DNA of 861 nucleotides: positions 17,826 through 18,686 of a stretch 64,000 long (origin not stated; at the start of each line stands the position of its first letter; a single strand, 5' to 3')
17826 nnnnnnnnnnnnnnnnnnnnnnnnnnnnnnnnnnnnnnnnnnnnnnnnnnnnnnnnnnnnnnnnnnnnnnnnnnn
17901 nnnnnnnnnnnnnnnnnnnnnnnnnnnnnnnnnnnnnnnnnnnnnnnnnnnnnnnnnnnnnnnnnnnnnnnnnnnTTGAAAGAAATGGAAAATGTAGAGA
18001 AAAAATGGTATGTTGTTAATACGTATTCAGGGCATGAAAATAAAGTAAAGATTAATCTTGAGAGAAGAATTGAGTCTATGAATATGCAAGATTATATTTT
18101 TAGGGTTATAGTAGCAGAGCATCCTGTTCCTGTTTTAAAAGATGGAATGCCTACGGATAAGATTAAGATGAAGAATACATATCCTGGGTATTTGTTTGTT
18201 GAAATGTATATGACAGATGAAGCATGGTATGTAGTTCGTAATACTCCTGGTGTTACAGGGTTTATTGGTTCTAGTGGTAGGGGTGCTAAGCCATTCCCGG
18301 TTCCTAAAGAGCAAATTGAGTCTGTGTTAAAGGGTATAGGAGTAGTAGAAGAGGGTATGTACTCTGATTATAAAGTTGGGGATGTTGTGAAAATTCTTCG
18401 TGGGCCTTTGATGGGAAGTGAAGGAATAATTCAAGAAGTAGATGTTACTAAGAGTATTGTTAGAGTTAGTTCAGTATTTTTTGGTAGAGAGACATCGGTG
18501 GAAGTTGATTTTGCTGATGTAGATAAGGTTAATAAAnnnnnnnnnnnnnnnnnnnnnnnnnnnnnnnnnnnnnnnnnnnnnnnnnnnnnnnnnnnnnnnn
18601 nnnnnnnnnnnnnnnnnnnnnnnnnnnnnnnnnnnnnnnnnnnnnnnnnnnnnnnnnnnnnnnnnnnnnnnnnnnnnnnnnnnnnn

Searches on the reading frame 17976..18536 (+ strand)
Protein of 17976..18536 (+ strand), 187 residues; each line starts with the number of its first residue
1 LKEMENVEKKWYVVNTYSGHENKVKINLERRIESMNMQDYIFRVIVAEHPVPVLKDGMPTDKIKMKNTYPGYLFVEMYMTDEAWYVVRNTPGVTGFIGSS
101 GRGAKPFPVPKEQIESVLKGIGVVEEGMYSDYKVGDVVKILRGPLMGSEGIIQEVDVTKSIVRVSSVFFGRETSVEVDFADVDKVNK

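Call 60: list_cluster_members(proteins=[P0001, window:17976-18536:+, window:20377-20787:+])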
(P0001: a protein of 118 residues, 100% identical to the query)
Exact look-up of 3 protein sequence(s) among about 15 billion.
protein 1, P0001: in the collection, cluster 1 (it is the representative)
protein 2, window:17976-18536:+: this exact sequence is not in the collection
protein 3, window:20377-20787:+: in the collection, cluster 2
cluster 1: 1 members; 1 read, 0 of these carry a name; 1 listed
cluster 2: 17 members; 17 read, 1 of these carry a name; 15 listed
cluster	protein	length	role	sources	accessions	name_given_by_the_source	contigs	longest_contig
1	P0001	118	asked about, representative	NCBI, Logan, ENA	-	-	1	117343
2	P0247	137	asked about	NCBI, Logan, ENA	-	-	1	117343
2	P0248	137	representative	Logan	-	-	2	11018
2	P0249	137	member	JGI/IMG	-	large subunit ribosomal protein L11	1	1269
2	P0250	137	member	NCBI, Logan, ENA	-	-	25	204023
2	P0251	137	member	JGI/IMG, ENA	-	-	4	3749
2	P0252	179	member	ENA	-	-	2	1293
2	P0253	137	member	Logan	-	-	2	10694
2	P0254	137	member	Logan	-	-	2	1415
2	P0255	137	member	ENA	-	-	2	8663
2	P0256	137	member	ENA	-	-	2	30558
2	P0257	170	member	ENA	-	-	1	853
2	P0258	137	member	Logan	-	-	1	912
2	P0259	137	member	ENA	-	-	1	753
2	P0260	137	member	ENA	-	-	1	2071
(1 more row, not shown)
